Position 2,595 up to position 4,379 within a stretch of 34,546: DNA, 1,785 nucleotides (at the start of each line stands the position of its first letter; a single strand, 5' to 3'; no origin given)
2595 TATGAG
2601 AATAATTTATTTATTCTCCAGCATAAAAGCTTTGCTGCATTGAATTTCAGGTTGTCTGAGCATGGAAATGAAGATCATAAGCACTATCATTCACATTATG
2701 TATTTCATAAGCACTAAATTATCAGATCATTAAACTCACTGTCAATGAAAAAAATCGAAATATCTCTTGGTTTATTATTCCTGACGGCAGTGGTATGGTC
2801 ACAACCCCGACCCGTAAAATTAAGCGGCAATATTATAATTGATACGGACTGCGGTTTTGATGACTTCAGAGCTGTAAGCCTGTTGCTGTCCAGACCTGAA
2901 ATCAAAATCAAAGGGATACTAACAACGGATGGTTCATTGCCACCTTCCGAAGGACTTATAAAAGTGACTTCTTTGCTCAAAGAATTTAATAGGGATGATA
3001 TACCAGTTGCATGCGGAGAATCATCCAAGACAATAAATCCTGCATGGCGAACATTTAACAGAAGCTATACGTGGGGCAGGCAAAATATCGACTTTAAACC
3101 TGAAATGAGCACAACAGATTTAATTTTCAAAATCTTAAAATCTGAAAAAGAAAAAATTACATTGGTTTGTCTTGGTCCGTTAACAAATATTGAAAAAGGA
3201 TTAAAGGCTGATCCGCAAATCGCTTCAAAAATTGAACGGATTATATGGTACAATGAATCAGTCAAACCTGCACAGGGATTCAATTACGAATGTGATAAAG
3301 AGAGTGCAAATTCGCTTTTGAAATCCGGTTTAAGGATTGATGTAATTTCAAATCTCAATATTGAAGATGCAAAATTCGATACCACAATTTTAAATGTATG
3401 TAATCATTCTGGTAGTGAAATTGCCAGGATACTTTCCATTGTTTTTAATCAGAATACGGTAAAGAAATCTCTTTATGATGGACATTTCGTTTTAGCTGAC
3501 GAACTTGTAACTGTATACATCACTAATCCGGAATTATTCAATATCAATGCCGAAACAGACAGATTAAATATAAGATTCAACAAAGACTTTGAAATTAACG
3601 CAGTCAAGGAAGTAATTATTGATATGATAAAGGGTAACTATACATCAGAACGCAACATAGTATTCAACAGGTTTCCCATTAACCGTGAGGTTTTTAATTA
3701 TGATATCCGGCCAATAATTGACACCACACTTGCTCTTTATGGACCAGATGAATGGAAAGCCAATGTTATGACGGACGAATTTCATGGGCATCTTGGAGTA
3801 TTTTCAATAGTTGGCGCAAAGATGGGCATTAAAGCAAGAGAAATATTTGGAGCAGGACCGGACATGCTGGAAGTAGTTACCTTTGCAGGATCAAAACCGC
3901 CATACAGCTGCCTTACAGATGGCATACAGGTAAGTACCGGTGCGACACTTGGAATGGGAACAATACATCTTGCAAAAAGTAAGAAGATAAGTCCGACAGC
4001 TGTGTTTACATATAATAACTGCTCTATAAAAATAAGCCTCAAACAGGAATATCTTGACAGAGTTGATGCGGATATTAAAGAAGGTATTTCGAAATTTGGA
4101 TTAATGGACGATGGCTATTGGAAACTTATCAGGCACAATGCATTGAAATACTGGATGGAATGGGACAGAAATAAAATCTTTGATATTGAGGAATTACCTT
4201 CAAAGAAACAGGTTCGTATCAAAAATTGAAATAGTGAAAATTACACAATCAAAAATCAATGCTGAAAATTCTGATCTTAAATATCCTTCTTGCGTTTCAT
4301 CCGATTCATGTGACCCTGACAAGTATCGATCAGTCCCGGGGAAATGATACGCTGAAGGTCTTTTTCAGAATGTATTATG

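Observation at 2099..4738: Secreted nucleoside-hydrolase/FmdE-like fusion protein flanked on both sides by DUF6702-like paralogues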

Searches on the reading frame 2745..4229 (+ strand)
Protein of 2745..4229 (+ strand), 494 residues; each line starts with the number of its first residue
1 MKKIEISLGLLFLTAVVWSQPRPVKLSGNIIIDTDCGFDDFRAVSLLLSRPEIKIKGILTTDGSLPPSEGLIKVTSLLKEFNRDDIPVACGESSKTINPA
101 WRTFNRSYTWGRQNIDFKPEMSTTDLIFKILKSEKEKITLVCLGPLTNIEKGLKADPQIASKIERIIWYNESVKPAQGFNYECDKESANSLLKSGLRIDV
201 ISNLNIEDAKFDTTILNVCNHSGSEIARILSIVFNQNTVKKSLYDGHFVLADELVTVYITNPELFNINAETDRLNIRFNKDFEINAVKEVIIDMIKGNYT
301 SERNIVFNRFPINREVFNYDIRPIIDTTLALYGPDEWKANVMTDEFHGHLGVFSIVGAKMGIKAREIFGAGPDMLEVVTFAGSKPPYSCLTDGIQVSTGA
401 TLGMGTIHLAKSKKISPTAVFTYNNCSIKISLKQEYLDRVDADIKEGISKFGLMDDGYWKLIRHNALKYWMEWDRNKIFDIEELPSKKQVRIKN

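Call 3: search_protein_families(library=pfam, proteins=[window:2745-4229:+], max_evalue=0.1)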
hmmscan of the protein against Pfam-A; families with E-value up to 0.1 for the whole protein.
window:2745-4229:+ (494 aa): 2 families
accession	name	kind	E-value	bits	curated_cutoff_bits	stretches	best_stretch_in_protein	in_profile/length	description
PF01156.24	IU_nuc_hydro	-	1.1e-32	114.4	34.2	1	30-270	1-251/297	Inosine-uridine preferring nucleoside hydrolase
PF02663.19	FmdE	-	1.4e-14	54.7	22.9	1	346-480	1-133/133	FmdE, Molybdenum formylmethanofuran dehydrogenase operon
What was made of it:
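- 2745..4229 (+): Exported two-domain protein, 494 aa: signal peptide, IUNH-type N-ribohydrolase domain, conserved linker, FmdE core domain. Pfam (call 3).
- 2832..3554 (+): IU_nuc_hydro domain (aa 30-270), with D33, D35, D39, D40, N180 and D252. Pfam E 1e-32 (call 3).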

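Call 4: search_protein_families(library=ncbifam, proteins=[window:2745-4229:+], max_evalue=0.1)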
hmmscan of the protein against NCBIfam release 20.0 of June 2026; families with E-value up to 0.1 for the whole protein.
window:2745-4229:+ (494 aa): 5 families
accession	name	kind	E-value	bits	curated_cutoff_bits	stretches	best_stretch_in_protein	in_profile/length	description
NF007761.0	PRK10443.1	equivalog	7.6e-23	81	433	1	29-267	4-256/311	pyrimidine-specific ribonucleoside hydrolase RihA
NF008036.0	PRK10768.1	equivalog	6.9e-22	77.9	382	1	29-270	4-252/304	ribonucleoside hydrolase RihC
NF052221.1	UridNuclsHydUriH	equivalog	4e-10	39.3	450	1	29-196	1-182/310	uridine-preferring nucleoside hydrolase UriH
NF007417.0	PRK09955.1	equivalog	4e-09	35.8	459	1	29-240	5-225/313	ribosylpyrimidine nucleosidase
NF040815.2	recomb_XerA_Arch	equivalog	0.024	14.2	220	1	190-229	120-157/263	site-specific tyrosine recombinase/integron integrase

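Call 6: find_homologous_proteins(query=window:2745-4229:+, max_evalue=0.001)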
Query window:2745-4229:+ (494 aa): 981 proteins with E <= 0.001 among 8000 candidates; the best 120 are listed.
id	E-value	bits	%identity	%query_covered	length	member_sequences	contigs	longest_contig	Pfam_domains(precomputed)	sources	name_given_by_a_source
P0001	0.0e+0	1100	97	100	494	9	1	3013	PF01156.25,PF02663.20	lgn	-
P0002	1.8e-296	1002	87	100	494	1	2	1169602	PF01156.25,PF02663.20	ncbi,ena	-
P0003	3.1e-279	945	84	100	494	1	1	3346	PF01156.25,PF02663.20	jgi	jgi:pyrimidine-specific ribonucleoside hydrolase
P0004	5.5e-269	911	79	100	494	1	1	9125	PF01156.25,PF02663.20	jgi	jgi:pyrimidine-specific ribonucleoside hydrolase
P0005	1.9e-241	820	97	76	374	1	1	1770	PF01156.25,PF02663.20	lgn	-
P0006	1.1e-221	755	66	98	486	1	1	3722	PF01156.25,PF02663.20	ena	-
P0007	2.0e-219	748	64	98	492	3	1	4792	PF01156.25,PF02663.20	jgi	jgi:pyrimidine-specific ribonucleoside hydrolase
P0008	2.1e-219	748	67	99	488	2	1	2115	PF01156.25,PF02663.20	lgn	-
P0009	2.9e-219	747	66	99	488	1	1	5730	PF01156.25,PF02663.20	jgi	jgi:inosine-uridine nucleoside N-ribohydrolase/formylmethanofuran dehydrogenase subunit E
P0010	3.3e-219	747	66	99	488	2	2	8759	PF01156.25,PF02663.20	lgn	-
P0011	4.9e-219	746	66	99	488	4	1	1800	PF01156.25,PF02663.20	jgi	jgi:pyrimidine-specific ribonucleoside hydrolase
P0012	2.4e-218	744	66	98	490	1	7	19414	PF01156.25,PF02663.20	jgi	jgi:pyrimidine-specific ribonucleoside hydrolase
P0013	3.5e-218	744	67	96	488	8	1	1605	PF01156.25,PF02663.20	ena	-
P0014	4.9e-217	740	66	98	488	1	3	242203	PF01156.25,PF02663.20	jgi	jgi:inosine-uridine nucleoside N-ribohydrolase/formylmethanofuran dehydrogenase subunit E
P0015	9.3e-217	739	66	98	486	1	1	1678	PF01156.25,PF02663.20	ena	-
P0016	9.4e-217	739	64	100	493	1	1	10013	PF01156.25,PF02663.20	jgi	jgi:pyrimidine-specific ribonucleoside hydrolase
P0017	9.9e-217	739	65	99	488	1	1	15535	PF01156.25,PF02663.20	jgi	jgi:pyrimidine-specific ribonucleoside hydrolase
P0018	1.7e-216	738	65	99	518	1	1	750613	PF01156.25,PF02663.20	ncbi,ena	-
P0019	2.8e-216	737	64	99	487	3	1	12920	PF01156.25,PF02663.20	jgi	-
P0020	9.6e-216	736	65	98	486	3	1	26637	PF01156.25,PF02663.20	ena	-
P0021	1.7e-215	735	66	99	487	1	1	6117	PF01156.25,PF02663.20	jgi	jgi:pyrimidine-specific ribonucleoside hydrolase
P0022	4.1e-215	733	64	99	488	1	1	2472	PF01156.25,PF02663.20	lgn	-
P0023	4.8e-215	733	65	99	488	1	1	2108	PF01156.25,PF02663.20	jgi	jgi:inosine-uridine nucleoside N-ribohydrolase/formylmethanofuran dehydrogenase subunit E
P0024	6.0e-215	733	64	99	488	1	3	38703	PF01156.25,PF02663.20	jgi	jgi:pyrimidine-specific ribonucleoside hydrolase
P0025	8.4e-215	732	66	99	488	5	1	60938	PF01156.25,PF02663.20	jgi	jgi:inosine-uridine nucleoside N-ribohydrolase/formylmethanofuran dehydrogenase subunit E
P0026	1.6e-214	732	65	99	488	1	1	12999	PF01156.25,PF02663.20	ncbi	-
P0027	2.3e-214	731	65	99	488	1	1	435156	PF01156.25,PF02663.20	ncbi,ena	-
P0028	2.5e-214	731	66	99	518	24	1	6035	PF01156.25,PF02663.20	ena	-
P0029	2.8e-214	731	66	98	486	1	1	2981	PF01156.25,PF02663.20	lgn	-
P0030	3.9e-214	730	66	98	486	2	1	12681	PF01156.25,PF02663.20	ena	-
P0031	4.3e-214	730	66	98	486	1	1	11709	PF01156.25,PF02663.20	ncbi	-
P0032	8.1e-214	729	65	99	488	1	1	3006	PF01156.25,PF02663.20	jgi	jgi:inosine-uridine nucleoside N-ribohydrolase/formylmethanofuran dehydrogenase subunit E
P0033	1.1e-213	729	64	99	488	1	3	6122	PF01156.25,PF02663.20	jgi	jgi:pyrimidine-specific ribonucleoside hydrolase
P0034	1.5e-213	728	64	99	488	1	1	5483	PF01156.25,PF02663.20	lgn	-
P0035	1.5e-213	728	65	98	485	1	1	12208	PF01156.25,PF02663.20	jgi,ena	-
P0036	1.5e-213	728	65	96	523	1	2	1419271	PF01156.25,PF02663.20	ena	-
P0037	1.8e-213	728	64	99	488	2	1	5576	PF01156.25,PF02663.20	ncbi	ncbi:MAG: nucleoside hydrolase [Bacteroidales bacterium]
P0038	1.9e-213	728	65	95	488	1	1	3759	PF01156.25,PF02663.20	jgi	jgi:pyrimidine-specific ribonucleoside hydrolase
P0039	2.1e-213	728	66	99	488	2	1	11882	PF01156.25,PF02663.20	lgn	-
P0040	3.9e-213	727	65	98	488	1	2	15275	PF01156.25,PF02663.20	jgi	jgi:pyrimidine-specific ribonucleoside hydrolase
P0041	6.6e-213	726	64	99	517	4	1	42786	PF01156.25,PF02663.20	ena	-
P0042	7.5e-213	726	65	99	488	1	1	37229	PF01156.25,PF02663.20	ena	-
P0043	8.0e-213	726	66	95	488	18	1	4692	PF01156.25,PF02663.20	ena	-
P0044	9.4e-213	726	65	99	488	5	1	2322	PF01156.25,PF02663.20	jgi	jgi:inosine-uridine nucleoside N-ribohydrolase/formylmethanofuran dehydrogenase subunit E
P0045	1.5e-212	725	65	99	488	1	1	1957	PF01156.25,PF02663.20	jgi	jgi:pyrimidine-specific ribonucleoside hydrolase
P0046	1.6e-212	725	65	98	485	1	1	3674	PF01156.25,PF02663.20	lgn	-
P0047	2.0e-212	725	65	99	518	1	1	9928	PF01156.25,PF02663.20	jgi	jgi:inosine-uridine nucleoside N-ribohydrolase/formylmethanofuran dehydrogenase subunit E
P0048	2.4e-212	724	65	98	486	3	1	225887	PF01156.25,PF02663.20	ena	-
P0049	3.4e-212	724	64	99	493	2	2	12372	PF01156.25,PF02663.20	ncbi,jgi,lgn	-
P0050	6.3e-212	723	64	99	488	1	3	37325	PF01156.25,PF02663.20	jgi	jgi:inosine-uridine nucleoside N-ribohydrolase/formylmethanofuran dehydrogenase subunit E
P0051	6.8e-212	723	64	99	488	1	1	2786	PF01156.25,PF02663.20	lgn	-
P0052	1.9e-211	721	64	99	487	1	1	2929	PF01156.25,PF02663.20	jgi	jgi:pyrimidine-specific ribonucleoside hydrolase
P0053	2.9e-211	721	64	99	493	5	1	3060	PF01156.25,PF02663.20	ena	-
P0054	5.6e-211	720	63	99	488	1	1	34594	PF01156.25,PF02663.20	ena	-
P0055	5.8e-211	720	64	99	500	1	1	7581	PF01156.25,PF02663.20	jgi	-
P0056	8.2e-211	719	64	99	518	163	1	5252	PF01156.25,PF02663.20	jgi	-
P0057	1.1e-210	719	62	99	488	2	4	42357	PF01156.25,PF02663.20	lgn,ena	-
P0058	1.6e-210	718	64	99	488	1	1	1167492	PF01156.25,PF02663.20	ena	-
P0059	1.9e-210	718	64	99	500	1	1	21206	PF01156.25,PF02663.20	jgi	-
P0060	1.9e-210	718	64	99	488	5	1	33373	PF01156.25,PF02663.20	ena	-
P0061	2.2e-210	718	64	99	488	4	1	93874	PF01156.25,PF02663.20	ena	-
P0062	2.5e-210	718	65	99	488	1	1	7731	PF01156.25,PF02663.20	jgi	jgi:inosine-uridine nucleoside N-ribohydrolase/formylmethanofuran dehydrogenase subunit E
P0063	2.5e-210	718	62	99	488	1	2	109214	PF01156.25,PF02663.20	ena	-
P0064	2.9e-210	718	62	100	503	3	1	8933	PF01156.25,PF02663.20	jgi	-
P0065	3.3e-210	717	66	95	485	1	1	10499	PF01156.25,PF02663.20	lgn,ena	-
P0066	3.6e-210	717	66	95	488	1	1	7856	PF01156.25,PF02663.20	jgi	jgi:pyrimidine-specific ribonucleoside hydrolase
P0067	4.8e-210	717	63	99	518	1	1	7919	PF01156.25,PF02663.20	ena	-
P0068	5.3e-210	717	64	99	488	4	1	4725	PF01156.25,PF02663.20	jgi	jgi:pyrimidine-specific ribonucleoside hydrolase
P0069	5.6e-210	717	63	98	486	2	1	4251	PF01156.25,PF02663.20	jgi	jgi:inosine-uridine nucleoside N-ribohydrolase/formylmethanofuran dehydrogenase subunit E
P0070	5.7e-210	717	64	99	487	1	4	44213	PF01156.25,PF02663.20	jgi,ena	-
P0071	6.0e-210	716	64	99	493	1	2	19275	PF01156.25,PF02663.20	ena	-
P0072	7.0e-210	716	64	99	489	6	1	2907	PF01156.25,PF02663.20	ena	-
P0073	8.5e-210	716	64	99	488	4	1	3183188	PF01156.25,PF02663.20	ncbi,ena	-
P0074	8.9e-210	716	63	99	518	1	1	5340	PF01156.25,PF02663.20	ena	-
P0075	9.6e-210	716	64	99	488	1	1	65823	PF01156.25,PF02663.20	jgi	jgi:pyrimidine-specific ribonucleoside hydrolase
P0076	9.6e-210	716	63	100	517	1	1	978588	PF01156.25,PF02663.20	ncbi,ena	-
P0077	1.5e-209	715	64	99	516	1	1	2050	PF01156.25,PF02663.20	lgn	-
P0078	1.6e-209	715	64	99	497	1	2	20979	PF01156.25,PF02663.20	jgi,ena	jgi:pyrimidine-specific ribonucleoside hydrolase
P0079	2.2e-209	715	65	99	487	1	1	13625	PF01156.25,PF02663.20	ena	-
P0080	2.2e-209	715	64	99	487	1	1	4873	PF01156.25,PF02663.20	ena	-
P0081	2.4e-209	714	63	99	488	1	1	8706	PF01156.25,PF02663.20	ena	-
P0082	2.8e-209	714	64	99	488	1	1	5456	PF01156.25,PF02663.20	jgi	jgi:inosine-uridine nucleoside N-ribohydrolase/formylmethanofuran dehydrogenase subunit E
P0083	2.9e-209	714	64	99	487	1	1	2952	PF01156.25,PF02663.20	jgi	jgi:inosine-uridine nucleoside N-ribohydrolase/formylmethanofuran dehydrogenase subunit E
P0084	2.9e-209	714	64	99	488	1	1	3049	PF01156.25,PF02663.20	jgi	jgi:pyrimidine-specific ribonucleoside hydrolase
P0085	3.1e-209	714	64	96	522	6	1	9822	PF01156.25,PF02663.20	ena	-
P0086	4.3e-209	714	64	99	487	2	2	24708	PF01156.25,PF02663.20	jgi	-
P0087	5.5e-209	713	63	98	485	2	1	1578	PF01156.25,PF02663.20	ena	-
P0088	6.4e-209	713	64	99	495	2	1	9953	PF01156.25,PF02663.20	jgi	jgi:pyrimidine-specific ribonucleoside hydrolase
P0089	6.6e-209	713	64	98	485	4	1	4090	PF01156.25,PF02663.20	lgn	-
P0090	7.8e-209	713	64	99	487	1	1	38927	PF01156.25,PF02663.20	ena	-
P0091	8.0e-209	713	64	98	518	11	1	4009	PF01156.25,PF02663.20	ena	-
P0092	8.7e-209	713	64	99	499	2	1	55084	PF01156.25,PF02663.20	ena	-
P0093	9.3e-209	713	64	99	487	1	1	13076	PF01156.25,PF02663.20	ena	-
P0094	1.8e-208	712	63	99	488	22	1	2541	PF01156.25,PF02663.20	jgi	jgi:pyrimidine-specific ribonucleoside hydrolase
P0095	1.9e-208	711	64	98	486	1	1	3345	PF01156.25,PF02663.20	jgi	jgi:pyrimidine-specific ribonucleoside hydrolase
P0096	2.0e-208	711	64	99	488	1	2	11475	PF01156.25,PF02663.20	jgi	jgi:pyrimidine-specific ribonucleoside hydrolase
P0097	3.1e-208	711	64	96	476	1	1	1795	PF01156.25,PF02663.20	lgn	-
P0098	3.9e-208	710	63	98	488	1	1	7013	PF01156.25,PF02663.20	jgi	jgi:inosine-uridine nucleoside N-ribohydrolase/formylmethanofuran dehydrogenase subunit E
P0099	5.4e-208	710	63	99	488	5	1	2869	PF01156.25,PF02663.20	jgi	jgi:pyrimidine-specific ribonucleoside hydrolase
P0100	5.8e-208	710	63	99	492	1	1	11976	PF01156.25,PF02663.20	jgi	jgi:inosine-uridine nucleoside N-ribohydrolase/formylmethanofuran dehydrogenase subunit E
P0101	6.0e-208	710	63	99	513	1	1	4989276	PF01156.25,PF02663.20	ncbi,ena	-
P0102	6.2e-208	710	64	97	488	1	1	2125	PF01156.25,PF02663.20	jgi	jgi:pyrimidine-specific ribonucleoside hydrolase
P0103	6.9e-208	710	63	99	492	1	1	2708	PF01156.25,PF02663.20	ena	-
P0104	7.3e-208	710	64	99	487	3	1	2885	PF01156.25,PF02663.20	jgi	jgi:pyrimidine-specific ribonucleoside hydrolase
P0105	7.6e-208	710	63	99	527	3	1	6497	PF01156.25,PF02663.20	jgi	jgi:inosine-uridine nucleoside N-ribohydrolase/formylmethanofuran dehydrogenase subunit E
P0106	8.2e-208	709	64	99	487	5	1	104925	PF01156.25,PF02663.20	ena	-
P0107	9.0e-208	709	64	99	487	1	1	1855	PF01156.25,PF02663.20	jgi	jgi:pyrimidine-specific ribonucleoside hydrolase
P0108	1.3e-207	709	64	98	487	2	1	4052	PF01156.25,PF02663.20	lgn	-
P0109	1.3e-207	709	63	99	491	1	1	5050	PF01156.25,PF02663.20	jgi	jgi:inosine-uridine nucleoside N-ribohydrolase/formylmethanofuran dehydrogenase subunit E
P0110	1.8e-207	708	64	99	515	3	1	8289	PF01156.25,PF02663.20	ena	-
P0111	2.0e-207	708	62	99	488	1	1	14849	PF01156.25,PF02663.20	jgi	jgi:pyrimidine-specific ribonucleoside hydrolase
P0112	2.6e-207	708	64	99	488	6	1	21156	PF01156.25,PF02663.20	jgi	jgi:inosine-uridine nucleoside N-ribohydrolase/formylmethanofuran dehydrogenase subunit E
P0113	3.5e-207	707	63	100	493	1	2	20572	PF01156.25,PF02663.20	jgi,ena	-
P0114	5.6e-207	707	63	100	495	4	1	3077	PF01156.25,PF02663.20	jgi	-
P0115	6.9e-207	706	63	99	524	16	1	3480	PF01156.25,PF02663.20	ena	-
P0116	7.1e-207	706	63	99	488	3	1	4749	PF01156.25,PF02663.20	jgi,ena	-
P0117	1.2e-206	706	63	99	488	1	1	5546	PF01156.25,PF02663.20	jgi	-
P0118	1.2e-206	706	62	100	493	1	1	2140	PF01156.25,PF02663.20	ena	-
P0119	1.4e-206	705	63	100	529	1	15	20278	PF01156.25,PF02663.20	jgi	jgi:inosine-uridine nucleoside N-ribohydrolase/formylmethanofuran dehydrogenase subunit E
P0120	1.5e-206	705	63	99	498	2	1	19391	PF01156.25,PF02663.20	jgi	jgi:pyrimidine-specific ribonucleoside hydrolase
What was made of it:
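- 2745..4229 (+): More than 980 homologues share the same architecture (call 6).
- JGI pipelines annotate homologues as pyrimidine-specific ribonucleoside hydrolase (call 6).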

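Call 7: find_encoding_contigs(protein=P0002, flank=10000, max_places=2)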
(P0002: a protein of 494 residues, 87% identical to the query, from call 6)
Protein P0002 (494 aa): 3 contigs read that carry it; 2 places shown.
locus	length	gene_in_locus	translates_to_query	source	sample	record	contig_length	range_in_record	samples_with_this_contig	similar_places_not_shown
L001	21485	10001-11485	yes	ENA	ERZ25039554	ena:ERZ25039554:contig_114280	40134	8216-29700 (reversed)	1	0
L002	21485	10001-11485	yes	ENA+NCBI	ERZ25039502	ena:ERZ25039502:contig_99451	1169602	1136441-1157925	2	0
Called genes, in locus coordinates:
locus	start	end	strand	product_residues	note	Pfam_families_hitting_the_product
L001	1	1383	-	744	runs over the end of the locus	PF03572:Peptidase_S41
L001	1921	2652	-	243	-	-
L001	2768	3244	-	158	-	-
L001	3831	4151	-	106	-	-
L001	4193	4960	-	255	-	-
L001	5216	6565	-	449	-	PF05192:MutS_III (weak), PF00488:MutS_V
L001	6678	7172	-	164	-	-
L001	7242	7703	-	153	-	PF14534:DUF4440 (weak)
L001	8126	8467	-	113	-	PF02452:PemK_toxin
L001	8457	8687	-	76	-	-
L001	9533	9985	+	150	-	PF20420:DUF6702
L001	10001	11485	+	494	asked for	PF01156:IU_nuc_hydro, PF02663:FmdE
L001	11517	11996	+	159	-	PF20420:DUF6702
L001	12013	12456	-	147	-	-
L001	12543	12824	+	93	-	-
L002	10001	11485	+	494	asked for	PF01156:IU_nuc_hydro, PF02663:FmdE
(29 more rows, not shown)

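Call 8: find_encoding_contigs(protein=P0073, flank=10000, max_places=2)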
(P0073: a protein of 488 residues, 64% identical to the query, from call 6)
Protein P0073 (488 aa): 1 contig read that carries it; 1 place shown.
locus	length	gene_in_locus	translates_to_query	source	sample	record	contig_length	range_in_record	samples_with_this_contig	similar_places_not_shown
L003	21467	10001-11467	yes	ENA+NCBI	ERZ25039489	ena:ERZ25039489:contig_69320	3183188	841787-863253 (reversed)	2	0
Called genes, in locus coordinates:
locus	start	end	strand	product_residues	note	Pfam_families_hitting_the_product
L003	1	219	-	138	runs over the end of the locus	PF01894:YjbQ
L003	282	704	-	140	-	-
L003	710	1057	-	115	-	PF07332:Phage_holin_3_6 (weak)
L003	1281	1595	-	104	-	PF12732:YtxH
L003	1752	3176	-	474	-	PF05970:PIF1, PF13604:AAA_30, PF01443:Viral_helicase1 (faint), PF13245:AAA_19, PF13538:UvrD_C_2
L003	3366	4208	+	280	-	PF12864:DUF3822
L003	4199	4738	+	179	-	PF03602:Cons_hypoth95, PF05175:MTS (weak), PF09445:Methyltransf_15 (weak), PF13847:Methyltransf_31, PF13649:Methyltransf_25 (weak)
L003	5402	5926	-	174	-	-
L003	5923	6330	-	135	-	PF00106:adh_short, PF08659:KR, PF13561:adh_short_C2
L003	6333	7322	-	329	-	PF08240:ADH_N, PF00107:ADH_zinc_N, PF13602:ADH_zinc_N_2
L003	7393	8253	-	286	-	PF00756:Esterase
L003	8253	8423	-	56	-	-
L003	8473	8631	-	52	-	-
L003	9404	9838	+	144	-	PF03625:DUF302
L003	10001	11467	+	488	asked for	PF01156:IU_nuc_hydro, PF02663:FmdE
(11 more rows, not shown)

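Call 9: find_encoding_contigs(protein=P0101, flank=10000, max_places=2)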
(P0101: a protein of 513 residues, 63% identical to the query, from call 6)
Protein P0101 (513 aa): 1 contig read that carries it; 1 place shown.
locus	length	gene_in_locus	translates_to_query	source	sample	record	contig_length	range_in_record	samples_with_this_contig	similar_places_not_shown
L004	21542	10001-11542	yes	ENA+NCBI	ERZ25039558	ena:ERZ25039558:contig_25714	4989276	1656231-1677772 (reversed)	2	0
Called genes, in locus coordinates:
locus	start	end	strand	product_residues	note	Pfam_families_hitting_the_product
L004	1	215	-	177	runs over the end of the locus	-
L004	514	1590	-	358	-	PF03372:Exo_endo_phos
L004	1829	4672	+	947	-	PF07715:Plug, PF00593:TonB_dep_Rec_b-barrel (weak)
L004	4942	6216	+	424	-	PF01566:Nramp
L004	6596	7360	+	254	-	-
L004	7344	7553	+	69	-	PF12728:HTH_17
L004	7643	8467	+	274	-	-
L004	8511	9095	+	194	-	PF13211:DUF4019 (weak)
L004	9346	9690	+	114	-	-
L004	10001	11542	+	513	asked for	PF01156:IU_nuc_hydro, PF02663:FmdE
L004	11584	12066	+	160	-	PF20420:DUF6702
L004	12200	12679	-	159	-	PF20420:DUF6702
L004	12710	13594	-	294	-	PF00801:PKD (faint), PF18911:PKD_4 (weak)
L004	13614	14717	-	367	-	PF14322:SusD-like_3, PF07980:SusD_RagB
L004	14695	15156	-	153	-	-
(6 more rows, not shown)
